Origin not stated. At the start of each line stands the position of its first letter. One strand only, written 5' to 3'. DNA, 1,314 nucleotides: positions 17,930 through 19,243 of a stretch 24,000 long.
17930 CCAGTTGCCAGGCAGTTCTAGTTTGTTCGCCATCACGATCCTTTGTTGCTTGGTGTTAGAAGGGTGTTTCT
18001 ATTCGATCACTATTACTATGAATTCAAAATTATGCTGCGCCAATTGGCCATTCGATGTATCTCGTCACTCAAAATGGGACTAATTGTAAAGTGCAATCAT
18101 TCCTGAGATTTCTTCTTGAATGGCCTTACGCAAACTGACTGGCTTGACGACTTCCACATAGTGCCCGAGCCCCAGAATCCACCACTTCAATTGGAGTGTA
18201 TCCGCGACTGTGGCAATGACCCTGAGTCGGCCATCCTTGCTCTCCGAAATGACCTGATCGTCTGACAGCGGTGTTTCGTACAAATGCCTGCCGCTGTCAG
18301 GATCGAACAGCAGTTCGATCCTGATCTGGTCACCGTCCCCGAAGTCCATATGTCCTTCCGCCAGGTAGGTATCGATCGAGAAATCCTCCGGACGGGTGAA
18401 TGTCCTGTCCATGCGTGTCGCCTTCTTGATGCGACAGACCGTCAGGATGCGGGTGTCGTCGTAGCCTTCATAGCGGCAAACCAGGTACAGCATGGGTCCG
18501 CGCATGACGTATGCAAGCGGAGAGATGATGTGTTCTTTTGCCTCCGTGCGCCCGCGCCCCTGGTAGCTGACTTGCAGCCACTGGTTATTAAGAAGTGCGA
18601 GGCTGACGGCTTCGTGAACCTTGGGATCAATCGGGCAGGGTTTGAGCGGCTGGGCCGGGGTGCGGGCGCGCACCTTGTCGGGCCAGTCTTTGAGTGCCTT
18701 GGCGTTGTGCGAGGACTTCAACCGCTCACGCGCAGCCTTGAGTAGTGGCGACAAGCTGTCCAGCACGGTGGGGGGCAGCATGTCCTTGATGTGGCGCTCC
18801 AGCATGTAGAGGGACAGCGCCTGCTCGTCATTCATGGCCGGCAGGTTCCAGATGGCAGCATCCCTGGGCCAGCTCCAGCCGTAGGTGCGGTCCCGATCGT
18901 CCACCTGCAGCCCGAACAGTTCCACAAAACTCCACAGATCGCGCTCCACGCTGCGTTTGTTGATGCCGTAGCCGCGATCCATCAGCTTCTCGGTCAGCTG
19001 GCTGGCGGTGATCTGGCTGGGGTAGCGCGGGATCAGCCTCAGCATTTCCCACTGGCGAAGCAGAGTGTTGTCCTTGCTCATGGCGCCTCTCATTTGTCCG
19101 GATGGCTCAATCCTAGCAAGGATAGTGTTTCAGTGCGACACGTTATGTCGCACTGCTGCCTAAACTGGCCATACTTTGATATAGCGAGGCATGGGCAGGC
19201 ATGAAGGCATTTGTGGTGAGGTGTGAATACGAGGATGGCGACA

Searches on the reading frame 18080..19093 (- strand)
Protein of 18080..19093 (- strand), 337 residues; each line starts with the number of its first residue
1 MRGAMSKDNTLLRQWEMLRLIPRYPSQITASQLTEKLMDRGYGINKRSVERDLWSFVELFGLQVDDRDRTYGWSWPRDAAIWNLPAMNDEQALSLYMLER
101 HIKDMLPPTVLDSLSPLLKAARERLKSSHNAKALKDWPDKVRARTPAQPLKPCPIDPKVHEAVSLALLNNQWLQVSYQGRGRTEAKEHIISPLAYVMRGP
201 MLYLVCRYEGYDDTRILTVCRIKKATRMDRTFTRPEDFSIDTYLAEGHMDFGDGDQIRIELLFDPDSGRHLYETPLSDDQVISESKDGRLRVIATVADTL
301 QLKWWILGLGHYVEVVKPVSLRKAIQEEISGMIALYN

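Call 8: search_protein_families(library=pfam, proteins=[window:18080-19093:-], max_evalue=0.01)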
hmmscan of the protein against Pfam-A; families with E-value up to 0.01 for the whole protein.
window:18080-19093:- (337 aa): 2 families
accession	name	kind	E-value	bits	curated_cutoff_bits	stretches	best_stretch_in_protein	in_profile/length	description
PF25583.1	WCX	-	8.5e-18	64.9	23.9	1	256-332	2-75/76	WCX domain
PF13280.12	WYL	-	8.7e-09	35.7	21.8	1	160-226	3-69/70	WYL domain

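Call 30: search_protein_families(library=padloc, proteins=[window:18080-19093:-], max_evalue=0.001)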
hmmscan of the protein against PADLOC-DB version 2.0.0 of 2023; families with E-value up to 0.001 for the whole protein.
window:18080-19093:- (337 aa): 4 families
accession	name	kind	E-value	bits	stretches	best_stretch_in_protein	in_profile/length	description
PDLC01652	WYL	-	1.4e-26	91.8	1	157-332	17-161/162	"CAS-I,CAS-II,CAS-III,CAS-IV,CAS-V,CAS-VI; associated_signaling"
PDLC01766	Cas3c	-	4e-21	73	1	30-336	19-316/1009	-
PDLC01457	WYL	-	6.6e-16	56.6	1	11-320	3-228/229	"CAS-I,CAS-II,CAS-III,CAS-IV,CAS-V,CAS-VI; associated_signaling"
PDLC01046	WYL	-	0.00058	17.1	0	26-103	97-174/435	HTH-WYL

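Call 31: search_protein_families(library=ncbifam, proteins=[window:18080-19093:-], max_evalue=0.001)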
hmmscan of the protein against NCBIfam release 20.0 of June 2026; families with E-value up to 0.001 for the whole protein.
window:18080-19093:- (337 aa): 0 families

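Call 50: search_solved_structures(query=window:18080-19093:-, max_evalue=0.01, show_alignments=3)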
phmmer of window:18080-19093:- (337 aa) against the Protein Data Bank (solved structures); distinct sequences matched with E-value up to 0.01: 5.
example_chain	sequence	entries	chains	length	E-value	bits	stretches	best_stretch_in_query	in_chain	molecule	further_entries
9cu3_B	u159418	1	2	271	4.8e-06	29.2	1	123-329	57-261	WYL domain-containing protein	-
9pfq_Q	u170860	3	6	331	4.9e-06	29.1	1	119-329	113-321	WYL domain-containing protein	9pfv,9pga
8tp8_A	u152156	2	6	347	5.5e-06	29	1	119-329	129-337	DeoR-family transcriptional regulator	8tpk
7tzv_A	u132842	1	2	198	8.8e-05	25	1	156-329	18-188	WYL domain-containing protein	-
7u02_B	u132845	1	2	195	9.1e-05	25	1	156-329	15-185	WYL domain-containing protein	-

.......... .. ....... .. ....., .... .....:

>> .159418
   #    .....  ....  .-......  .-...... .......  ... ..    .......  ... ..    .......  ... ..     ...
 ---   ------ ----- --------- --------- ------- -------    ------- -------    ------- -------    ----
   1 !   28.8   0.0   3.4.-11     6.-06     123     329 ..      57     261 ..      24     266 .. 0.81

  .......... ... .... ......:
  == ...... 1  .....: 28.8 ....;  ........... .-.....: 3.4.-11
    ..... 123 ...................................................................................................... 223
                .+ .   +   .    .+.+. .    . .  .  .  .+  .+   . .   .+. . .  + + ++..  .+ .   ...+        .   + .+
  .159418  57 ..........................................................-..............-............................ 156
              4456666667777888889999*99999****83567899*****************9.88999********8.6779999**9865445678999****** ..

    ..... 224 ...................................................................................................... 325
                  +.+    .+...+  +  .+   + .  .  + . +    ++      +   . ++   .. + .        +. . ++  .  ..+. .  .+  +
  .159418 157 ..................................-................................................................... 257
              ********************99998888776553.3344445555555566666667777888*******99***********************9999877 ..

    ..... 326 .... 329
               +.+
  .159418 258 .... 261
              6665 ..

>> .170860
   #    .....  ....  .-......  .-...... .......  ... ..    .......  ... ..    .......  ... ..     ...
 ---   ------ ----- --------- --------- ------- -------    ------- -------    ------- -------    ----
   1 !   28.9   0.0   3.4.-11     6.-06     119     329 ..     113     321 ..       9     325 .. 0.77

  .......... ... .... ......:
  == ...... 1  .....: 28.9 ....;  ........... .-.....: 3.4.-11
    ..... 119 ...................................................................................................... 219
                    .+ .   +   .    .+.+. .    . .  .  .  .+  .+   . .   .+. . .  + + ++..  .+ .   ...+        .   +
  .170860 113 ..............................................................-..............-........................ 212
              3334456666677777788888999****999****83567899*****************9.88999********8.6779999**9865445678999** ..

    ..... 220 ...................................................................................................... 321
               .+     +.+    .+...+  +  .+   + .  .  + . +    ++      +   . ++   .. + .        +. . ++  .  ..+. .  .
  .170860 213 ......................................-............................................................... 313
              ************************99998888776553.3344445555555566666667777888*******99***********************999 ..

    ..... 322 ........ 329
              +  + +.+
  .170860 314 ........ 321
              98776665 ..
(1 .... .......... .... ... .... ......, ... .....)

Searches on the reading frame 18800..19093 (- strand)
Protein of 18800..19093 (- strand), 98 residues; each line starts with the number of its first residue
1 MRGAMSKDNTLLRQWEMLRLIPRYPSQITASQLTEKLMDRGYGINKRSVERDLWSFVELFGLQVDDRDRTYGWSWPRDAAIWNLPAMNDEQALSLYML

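Call 51: search_solved_structures(query=window:18800-19093:-, max_evalue=10, show_alignments=5)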
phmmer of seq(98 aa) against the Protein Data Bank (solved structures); distinct sequences matched with E-value up to 10: 4.
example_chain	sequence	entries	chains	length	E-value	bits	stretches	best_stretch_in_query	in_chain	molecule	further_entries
5dqn_A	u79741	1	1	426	0.58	13.7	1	40-76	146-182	Cytochrome P450 CYP125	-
4apy_A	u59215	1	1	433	0.68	13.4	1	40-76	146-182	P450 HEME-THIOLATE PROTEIN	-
1mkm_A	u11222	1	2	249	0.78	13.2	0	8-37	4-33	IclR transcriptional regulator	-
5cj9_A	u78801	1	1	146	1.4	12.4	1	29-80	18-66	Arginine repressor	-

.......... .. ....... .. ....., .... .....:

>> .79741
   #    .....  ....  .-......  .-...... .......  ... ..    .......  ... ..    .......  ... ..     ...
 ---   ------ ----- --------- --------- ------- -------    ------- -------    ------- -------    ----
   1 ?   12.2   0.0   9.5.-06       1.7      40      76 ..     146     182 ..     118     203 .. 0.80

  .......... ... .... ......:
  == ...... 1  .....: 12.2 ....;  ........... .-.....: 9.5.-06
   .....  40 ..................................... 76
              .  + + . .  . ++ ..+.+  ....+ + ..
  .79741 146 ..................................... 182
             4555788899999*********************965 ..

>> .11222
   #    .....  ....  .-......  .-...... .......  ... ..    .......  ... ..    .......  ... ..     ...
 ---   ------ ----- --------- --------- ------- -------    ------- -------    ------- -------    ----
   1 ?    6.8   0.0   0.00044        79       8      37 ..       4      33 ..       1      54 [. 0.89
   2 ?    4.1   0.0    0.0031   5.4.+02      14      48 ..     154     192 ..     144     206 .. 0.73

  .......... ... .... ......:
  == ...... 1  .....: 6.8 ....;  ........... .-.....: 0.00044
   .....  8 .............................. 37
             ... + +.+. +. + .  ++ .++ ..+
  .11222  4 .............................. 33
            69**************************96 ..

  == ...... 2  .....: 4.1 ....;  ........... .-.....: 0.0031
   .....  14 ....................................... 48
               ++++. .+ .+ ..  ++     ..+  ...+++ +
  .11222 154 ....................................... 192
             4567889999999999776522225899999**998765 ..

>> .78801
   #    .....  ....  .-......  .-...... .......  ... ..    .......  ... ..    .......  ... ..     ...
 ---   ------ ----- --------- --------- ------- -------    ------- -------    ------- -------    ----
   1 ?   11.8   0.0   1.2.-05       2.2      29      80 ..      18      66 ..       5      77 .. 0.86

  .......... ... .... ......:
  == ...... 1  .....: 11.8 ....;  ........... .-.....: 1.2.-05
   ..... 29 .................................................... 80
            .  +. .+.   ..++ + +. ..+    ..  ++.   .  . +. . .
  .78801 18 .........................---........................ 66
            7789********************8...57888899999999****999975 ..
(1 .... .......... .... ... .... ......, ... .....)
